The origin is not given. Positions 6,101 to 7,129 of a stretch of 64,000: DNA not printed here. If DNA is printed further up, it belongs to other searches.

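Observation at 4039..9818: Second locus with the same logic: divergent tandem Lrp, kinase-containing CoaD-CoaE, paralogous HD hydrolase, nucleotidyltransferase and radical SAM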

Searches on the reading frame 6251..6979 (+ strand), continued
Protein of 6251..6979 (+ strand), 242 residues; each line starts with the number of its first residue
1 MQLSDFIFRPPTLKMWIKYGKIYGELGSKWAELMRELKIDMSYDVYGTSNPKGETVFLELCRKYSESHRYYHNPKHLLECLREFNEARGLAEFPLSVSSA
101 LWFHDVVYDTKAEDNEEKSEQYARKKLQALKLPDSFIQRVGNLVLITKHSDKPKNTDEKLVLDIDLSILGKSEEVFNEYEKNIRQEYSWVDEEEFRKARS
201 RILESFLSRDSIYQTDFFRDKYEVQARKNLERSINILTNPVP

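Call 33: search_protein_families(library=ncbifam, proteins=[P0020, P0045, P0056, P0038, L023:7442-7957:+, L042:7442-7939:+, L059:6953-7924:+, L048:7911-9092:+], max_evalue=0.00001)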
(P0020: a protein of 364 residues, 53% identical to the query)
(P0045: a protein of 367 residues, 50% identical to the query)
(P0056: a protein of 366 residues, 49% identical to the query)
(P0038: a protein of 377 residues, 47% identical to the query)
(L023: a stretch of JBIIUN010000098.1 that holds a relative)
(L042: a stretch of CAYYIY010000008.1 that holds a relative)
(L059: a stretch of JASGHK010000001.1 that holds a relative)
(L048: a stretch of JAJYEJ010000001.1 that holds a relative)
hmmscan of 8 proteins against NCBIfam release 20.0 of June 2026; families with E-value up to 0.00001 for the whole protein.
P0020 (364 aa): 4 families
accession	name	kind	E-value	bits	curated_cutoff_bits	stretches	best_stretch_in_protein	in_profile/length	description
TIGR01510.1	coaD_prev_kdtB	equivalog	1.7e-48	164.5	103.3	1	4-158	2-152/155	pantetheine-phosphate adenylyltransferase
TIGR00125.1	cyt_tran_rel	domain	1.9e-14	53.6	27.7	1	4-57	2-59/65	adenylyltransferase/cytidyltransferase family protein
TIGR00482.1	TIGR00482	equivalog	8.7e-08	32.4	112.45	1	5-72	1-73/194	nicotinate (nicotinamide) nucleotide adenylyltransferase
NF005519.0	PRK07152.1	equivalog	8.5e-06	24.9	315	0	1-71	1-76/361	nicotinate-nucleotide adenylyltransferase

P0045 (367 aa): 6 families
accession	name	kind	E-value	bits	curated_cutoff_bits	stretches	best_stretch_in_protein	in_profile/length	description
TIGR01510.1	coaD_prev_kdtB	equivalog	6.2e-48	162.7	103.3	1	3-158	1-152/155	pantetheine-phosphate adenylyltransferase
TIGR00125.1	cyt_tran_rel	domain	8.6e-15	54.7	27.7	1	4-58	2-60/65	adenylyltransferase/cytidyltransferase family protein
NF002243.0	PRK01153.1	subfamily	3.2e-06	26.8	127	1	4-62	3-64/175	nicotinamide-nucleotide adenylyltransferase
NF005519.0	PRK07152.1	equivalog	4.6e-06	25.8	315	0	1-71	1-76/361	nicotinate-nucleotide adenylyltransferase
NF000842.0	PRK00071.2-1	equivalog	4.9e-06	26.3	167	1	2-66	3-67/191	nicotinate-nucleotide adenylyltransferase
TIGR01526.1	nadR_NMN_Atrans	equivalog_domain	5.8e-06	25.8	341.15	1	2-79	2-82/325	nicotinamide-nucleotide adenylyltransferase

P0056 (366 aa): 4 families
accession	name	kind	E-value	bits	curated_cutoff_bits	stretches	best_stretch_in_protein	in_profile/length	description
TIGR01510.1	coaD_prev_kdtB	equivalog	6.3e-47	159.5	103.3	1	4-158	2-152/155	pantetheine-phosphate adenylyltransferase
TIGR00125.1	cyt_tran_rel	domain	1.3e-15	57.3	27.7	1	4-56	2-58/65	adenylyltransferase/cytidyltransferase family protein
NF005519.0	PRK07152.1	equivalog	4.2e-06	25.9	315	0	1-71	1-76/361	nicotinate-nucleotide adenylyltransferase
TIGR00482.1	TIGR00482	equivalog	4.3e-06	26.9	112.45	1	5-72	1-73/194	nicotinate (nicotinamide) nucleotide adenylyltransferase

P0038 (377 aa): 0 families

L023:7442-7957:+ (171 aa): 3 families
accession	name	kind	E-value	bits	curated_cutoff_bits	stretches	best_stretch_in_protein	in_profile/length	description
TIGR01510.1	coaD_prev_kdtB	equivalog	7.9e-48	162.4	103.3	1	8-164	2-154/155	pantetheine-phosphate adenylyltransferase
TIGR00125.1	cyt_tran_rel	domain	8.5e-14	51.5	27.7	1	8-65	2-63/65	adenylyltransferase/cytidyltransferase family protein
TIGR00482.1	TIGR00482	equivalog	9.2e-06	25.8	112.45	0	9-74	1-71/194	nicotinate (nicotinamide) nucleotide adenylyltransferase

L042:7442-7939:+ (165 aa): 8 families
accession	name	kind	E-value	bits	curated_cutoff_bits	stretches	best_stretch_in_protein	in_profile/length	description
TIGR01510.1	coaD_prev_kdtB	equivalog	2e-52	177.4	103.3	1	5-160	2-153/155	pantetheine-phosphate adenylyltransferase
TIGR00125.1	cyt_tran_rel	domain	5.9e-17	61.6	27.7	1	5-63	2-64/65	adenylyltransferase/cytidyltransferase family protein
TIGR00482.1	TIGR00482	equivalog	1.9e-08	34.6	112.45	1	6-73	1-73/194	nicotinate (nicotinamide) nucleotide adenylyltransferase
NF000842.0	PRK00071.2-1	equivalog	2.6e-07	30.4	167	1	3-67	3-67/191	nicotinate-nucleotide adenylyltransferase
NF002243.0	PRK01153.1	subfamily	3.3e-07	30.1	127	1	4-63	2-64/175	nicotinamide-nucleotide adenylyltransferase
TIGR01526.1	nadR_NMN_Atrans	equivalog_domain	7.5e-07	28.7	341.15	1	4-78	3-80/325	nicotinamide-nucleotide adenylyltransferase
TIGR00124.1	cit_ly_ligase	equivalog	1.3e-06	27.7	262.1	1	12-79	149-213/335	[citrate (pro-3S)-lyase] ligase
TIGR01527.1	arch_NMN_Atrans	equivalog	8.5e-06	25.4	181.2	0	5-65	2-65/167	nicotinamide-nucleotide adenylyltransferase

L059:6953-7924:+ (323 aa): 4 families
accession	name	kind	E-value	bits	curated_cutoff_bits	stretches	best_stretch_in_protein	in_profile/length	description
TIGR01510.1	coaD_prev_kdtB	equivalog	1.9e-50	170.9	103.3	1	162-318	2-154/155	pantetheine-phosphate adenylyltransferase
TIGR00125.1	cyt_tran_rel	domain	3.6e-15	55.9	27.7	1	162-220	2-64/65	adenylyltransferase/cytidyltransferase family protein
NF000842.0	PRK00071.2-1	equivalog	9.6e-08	31.9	167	1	160-222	3-65/191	nicotinate-nucleotide adenylyltransferase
TIGR00482.1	TIGR00482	equivalog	2e-07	31.2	112.45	1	163-227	1-70/194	nicotinate (nicotinamide) nucleotide adenylyltransferase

L048:7911-9092:+ (393 aa): 3 families
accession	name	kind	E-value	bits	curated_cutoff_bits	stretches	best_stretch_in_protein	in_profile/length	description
TIGR01510.1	coaD_prev_kdtB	equivalog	1.6e-33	115.9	103.3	1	220-385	1-154/155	pantetheine-phosphate adenylyltransferase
TIGR00125.1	cyt_tran_rel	domain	1.9e-14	53.6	27.7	1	220-279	1-64/65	adenylyltransferase/cytidyltransferase family protein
NF000842.0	PRK00071.2-1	equivalog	3.8e-07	29.9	167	1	218-281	2-65/191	nicotinate-nucleotide adenylyltransferase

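Call 44: search_solved_structures(query=A3, max_evalue=1, show_alignments=2)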
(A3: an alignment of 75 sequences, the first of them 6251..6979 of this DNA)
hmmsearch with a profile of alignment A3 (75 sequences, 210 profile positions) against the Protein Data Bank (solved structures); distinct sequences matched with E-value up to 1: 9.
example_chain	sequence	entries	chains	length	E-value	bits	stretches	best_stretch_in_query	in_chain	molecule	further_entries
3djb_A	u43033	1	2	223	1.1e-07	34.8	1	20-141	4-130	Hydrolase, HD family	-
3dto_A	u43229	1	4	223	1e-05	28.3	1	28-140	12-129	BH2835 protein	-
2pq7_A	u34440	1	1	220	1.7e-05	27.6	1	36-141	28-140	Predicted HD superfamily hydrolase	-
3gw7_A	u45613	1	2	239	5.5e-05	26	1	23-139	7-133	Uncharacterized protein yedJ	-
2o08_A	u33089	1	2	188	0.022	17.4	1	35-87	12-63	BH1327 protein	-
5dqv_A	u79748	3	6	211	0.048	16.4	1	25-134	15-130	Uncharacterized protein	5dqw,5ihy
3ecm_A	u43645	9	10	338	0.072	15.8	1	13-75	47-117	High affinity cAMP-specific and IBMX-insensitive 3',5'-cyclic phosphodiesterase 8A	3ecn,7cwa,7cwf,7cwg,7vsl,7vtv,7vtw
8yta_A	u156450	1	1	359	0.084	15.6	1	13-75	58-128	High affinity cAMP-specific and IBMX-insensitive 3',5'-cyclic phosphodiesterase 8A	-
3v93_A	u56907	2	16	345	0.4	13.4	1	23-76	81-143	Cyclic nucleotide specific phosphodiesterase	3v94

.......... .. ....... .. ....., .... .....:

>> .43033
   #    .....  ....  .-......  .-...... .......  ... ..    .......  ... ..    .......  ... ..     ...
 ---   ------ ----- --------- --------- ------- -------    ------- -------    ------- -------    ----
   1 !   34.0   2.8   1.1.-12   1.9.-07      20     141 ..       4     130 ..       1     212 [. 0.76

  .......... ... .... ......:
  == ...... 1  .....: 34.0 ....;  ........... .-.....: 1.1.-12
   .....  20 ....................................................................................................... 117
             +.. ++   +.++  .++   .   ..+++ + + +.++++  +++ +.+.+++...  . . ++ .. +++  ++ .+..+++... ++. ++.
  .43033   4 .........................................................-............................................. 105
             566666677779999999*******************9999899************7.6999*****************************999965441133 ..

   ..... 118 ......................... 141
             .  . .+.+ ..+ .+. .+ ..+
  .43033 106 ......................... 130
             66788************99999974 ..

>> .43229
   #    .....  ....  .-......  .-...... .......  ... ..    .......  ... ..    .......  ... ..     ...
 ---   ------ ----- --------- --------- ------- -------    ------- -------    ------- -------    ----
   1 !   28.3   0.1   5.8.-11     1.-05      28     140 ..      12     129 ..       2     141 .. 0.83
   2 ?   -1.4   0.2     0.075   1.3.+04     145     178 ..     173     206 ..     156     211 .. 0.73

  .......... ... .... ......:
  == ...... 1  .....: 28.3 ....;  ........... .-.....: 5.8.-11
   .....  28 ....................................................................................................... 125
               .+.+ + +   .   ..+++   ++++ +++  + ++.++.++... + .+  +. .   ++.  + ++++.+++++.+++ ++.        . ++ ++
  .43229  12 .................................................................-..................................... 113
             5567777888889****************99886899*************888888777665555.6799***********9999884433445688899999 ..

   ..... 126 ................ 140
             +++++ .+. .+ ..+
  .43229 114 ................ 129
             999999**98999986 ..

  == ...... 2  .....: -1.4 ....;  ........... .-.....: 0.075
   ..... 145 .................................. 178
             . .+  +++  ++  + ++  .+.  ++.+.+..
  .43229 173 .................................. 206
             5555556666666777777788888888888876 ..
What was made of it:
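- On YqeK (COG1713) Ap4A/proofreading hydrolase: The YqeK-type structure 2O08 matches only at E 0.022 and 17 bits (call 44).
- Closest known: NadD-YqeK. Different: The HD here belongs to a different family: the YqeK-type structure 2O08 matches only at E 0.022 (call 44).
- HD1 is not a YqeK-family member: the YqeK-type structure 2O08 matches only at E 0.022 (call 44).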

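Call 50: search_protein_families(library=pfam, alignment_id=A5, max_evalue=0.00001)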
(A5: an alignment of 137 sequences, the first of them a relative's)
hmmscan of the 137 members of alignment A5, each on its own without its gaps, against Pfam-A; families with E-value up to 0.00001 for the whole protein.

A. member 1, L017:5910-7073:+ (387 aa): 3 families
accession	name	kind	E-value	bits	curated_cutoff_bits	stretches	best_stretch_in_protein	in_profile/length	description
PF01121.26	CoaE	-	5.1e-24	85.4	27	1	169-343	2-167/180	Dephospho-CoA kinase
PF01467.32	CTP_transf_like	-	3.1e-09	37.6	21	1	13-139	6-131/133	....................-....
PF13238.12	AAA_18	-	1.3e-07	32.5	29.4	1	170-325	1-117/128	AAA domain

B. families by the number of members that match (of 137 scanned): 92 families (the first 25 are shown)
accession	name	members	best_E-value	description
PF07992.20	Pyr_redox_2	7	2.9e-09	Pyridine nucleotide-disulphide oxidoreductase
PF00743.25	FMO-like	4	7.1e-52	Flavin-binding monooxygenase-like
PF13738.12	Pyr_redox_3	4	2e-20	Pyridine nucleotide-disulphide oxidoreductase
PF14114.12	DUF4286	4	2.7e-19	Domain of unknown function (DUF4286)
PF01467.32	CTP_transf_like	4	1.6e-18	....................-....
PF13434.12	Lys_Orn_oxgnase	4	1.9e-08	L-lysine 6-monooxygenase/L-ornithine 5-monooxygenase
PF00070.33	Pyr_redox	4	2e-06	Pyridine nucleotide-disulphide oxidoreductase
PF01494.25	FAD_binding_3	3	5e-25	FAD binding domain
PF01266.30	DAO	3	4.7e-07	FAD dependent oxidoreductase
PF00515.34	TPR_1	2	1.6e-55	Tetratricopeptide repeat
PF07719.23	TPR_2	2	5.2e-44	Tetratricopeptide repeat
PF13181.12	TPR_8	2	1.9e-37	Tetratricopeptide repeat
PF22751.1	DUF488-N3a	2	2.8e-27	Active DUF488-N3 subclade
PF13424.12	TPR_12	2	2e-21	Tetratricopeptide repeat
PF00027.35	cNMP_binding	2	2.4e-21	Cyclic nucleotide-binding domain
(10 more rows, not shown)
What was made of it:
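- Tried and rejected: CoaD was among the few recurrent ones (call 50).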

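Call 60: predict_structure(alignment_id=A3)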
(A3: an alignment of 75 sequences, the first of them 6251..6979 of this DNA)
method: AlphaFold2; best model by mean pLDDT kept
length: 242 residues; sequences in the alignment: 75
mean_pLDDT: 94.2   pTM: 0.91
mean pLDDT of the five models: 94.2, 93.7, 93.7, 93.6, 93.5
residues with pLDDT >= 90: 212; 70-90: 19; 50-70: 6; < 50: 5
segments of 3 or more residues with pLDDT < 50: 1-4
pLDDT, mean of each block of 10 residues (from residue 1): 50 88 97 97 79 91 96 98 98 99 98 98 97 98 97 98 99 98 98 98 98 98 99 97 80
secondary structure, 60 per line:
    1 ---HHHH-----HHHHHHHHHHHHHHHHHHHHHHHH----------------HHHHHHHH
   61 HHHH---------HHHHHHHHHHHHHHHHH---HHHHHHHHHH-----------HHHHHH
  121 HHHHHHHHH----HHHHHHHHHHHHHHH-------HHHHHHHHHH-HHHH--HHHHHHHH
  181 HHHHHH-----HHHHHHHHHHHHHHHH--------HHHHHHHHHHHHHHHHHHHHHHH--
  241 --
elements in order: H4-7 H13-36 H53-64 H74-90 H94-103 H115-129 H134-148 H156-165 H167-170 H173-186 H192-207 H216-238

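Call 64: fold_search(model_id=the predicted structure, library=pdb)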
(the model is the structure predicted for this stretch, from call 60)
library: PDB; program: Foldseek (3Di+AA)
matches with E <= 10: 442; with E <= 0.001: 0
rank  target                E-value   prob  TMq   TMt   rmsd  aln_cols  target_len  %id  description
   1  2pq7                  2.0e-02  1.00  0.44  0.59   5.3       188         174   13  Crystal structure of predicted HD superfamily hydrolase (104161995) from uncultured Thermotogales bacterium at 1.45 A re (released 2007-05-15)
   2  1f0j_B                2.5e-02  1.00  0.51  0.39   8.1       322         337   16  CATALYTIC DOMAIN OF HUMAN PHOSPHODIESTERASE 4B2B (released 2000-07-26)
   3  1xos                  2.6e-02  1.00  0.57  0.45   6.8       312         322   16  Catalytic Domain Of Human Phosphodiesterase 4B In Complex With Sildenafil (released 2004-12-14)
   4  1xm6_B                2.6e-02  1.00  0.52  0.40   7.6       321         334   15  Catalytic Domain Of Human Phosphodiesterase 4B In Complex With (R)-Mesopram (released 2004-12-14)
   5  1ro9_A                2.7e-02  1.00  0.57  0.43   6.6       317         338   16  CRYSTAL STRUCTURES OF THE CATALYTIC DOMAIN OF PHOSPHODIESTERASE 4B2B COMPLEXED WITH 8-Br-AMP (released 2004-12-07)
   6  3ly2_F                2.7e-02  1.00  0.54  0.42   6.8       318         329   15  Catalytic Domain of Human Phosphodiesterase 4B in Complex with A Coumarin-Based Inhibitor (released 2010-04-28)
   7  3ly2_E                2.7e-02  1.00  0.53  0.42   7.3       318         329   16  Catalytic Domain of Human Phosphodiesterase 4B in Complex with A Coumarin-Based Inhibitor (released 2010-04-28)
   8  3ly2_C                2.9e-02  1.00  0.54  0.41   7.6       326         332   16  Catalytic Domain of Human Phosphodiesterase 4B in Complex with A Coumarin-Based Inhibitor (released 2010-04-28)
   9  5xkm_E                3.1e-02  1.00  0.59  0.46   6.2       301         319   12  Crystal structure of human phosphodiesterase 2A in complex with 6-methyl-N-(1-(4-(trifluoromethoxy)phenyl)propyl)pyraz (released 2017-08-16)
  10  3o0j                  3.1e-02  1.00  0.55  0.44   6.9       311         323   15  PDE4B In complex with ligand an2898 (released 2011-08-10)
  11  3sl3_B                3.4e-02  1.00  0.51  0.41   7.3       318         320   13  Crystal structure of the apo form of the catalytic domain of PDE4D2 (released 2011-10-26)
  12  3g3n                  3.5e-02  1.00  0.58  0.46   6.0       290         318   13  PDE7A catalytic domain in complex with 3-(2,6-difluorophenyl)-2-(methylthio)quinazolin-4(3H)-one (released 2009-04-28)
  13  5shz_B                3.7e-02  1.00  0.52  0.41   6.4       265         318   12  CRYSTAL STRUCTURE OF HUMAN PHOSPHODIESTERASE 10 IN COMPLEX WITH C2(=NN(c1ccccc1)C=CC2=O)c3ccnn3c4cccc(c4)C#C, micromol (released 2022-10-12)
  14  3ly2_D                3.7e-02  1.00  0.54  0.42   7.5       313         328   15  Catalytic Domain of Human Phosphodiesterase 4B in Complex with A Coumarin-Based Inhibitor (released 2010-04-28)
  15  4ia0                  3.7e-02  1.00  0.50  0.43   7.9       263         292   12  Crystal structure of the PDE5A1 catalytic domain in complex with novel inhibitors (released 2014-01-01)
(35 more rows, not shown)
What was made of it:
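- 6251..6979 (+): HD1: metal-dependent HD phosphohydrolase of the uncharacterised 'predicted HD superfamily phosphohydrolase' family (often mislabelled NMDAR2C subunit). Model pLDDT 94 with an HD fold (calls 60, 64).
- On HD superfamily phosphohydrolase: HD fold model with pLDDT 94 (calls 60, 64).
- Closest known: Small uncharacterised HD hydrolases. Same: These are the best sequence-profile and fold matches to the HD1/HD2 family, and they share the H..HD..D site (calls 44, 64).
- HD fold and phosphodiesterase-like structural neighbours (call 64).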

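Call 70: search_protein_families(library=pfam, proteins=[P0038], max_evalue=0.0001)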
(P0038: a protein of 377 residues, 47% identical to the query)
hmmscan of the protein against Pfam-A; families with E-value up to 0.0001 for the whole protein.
P0038 (377 aa): 0 families
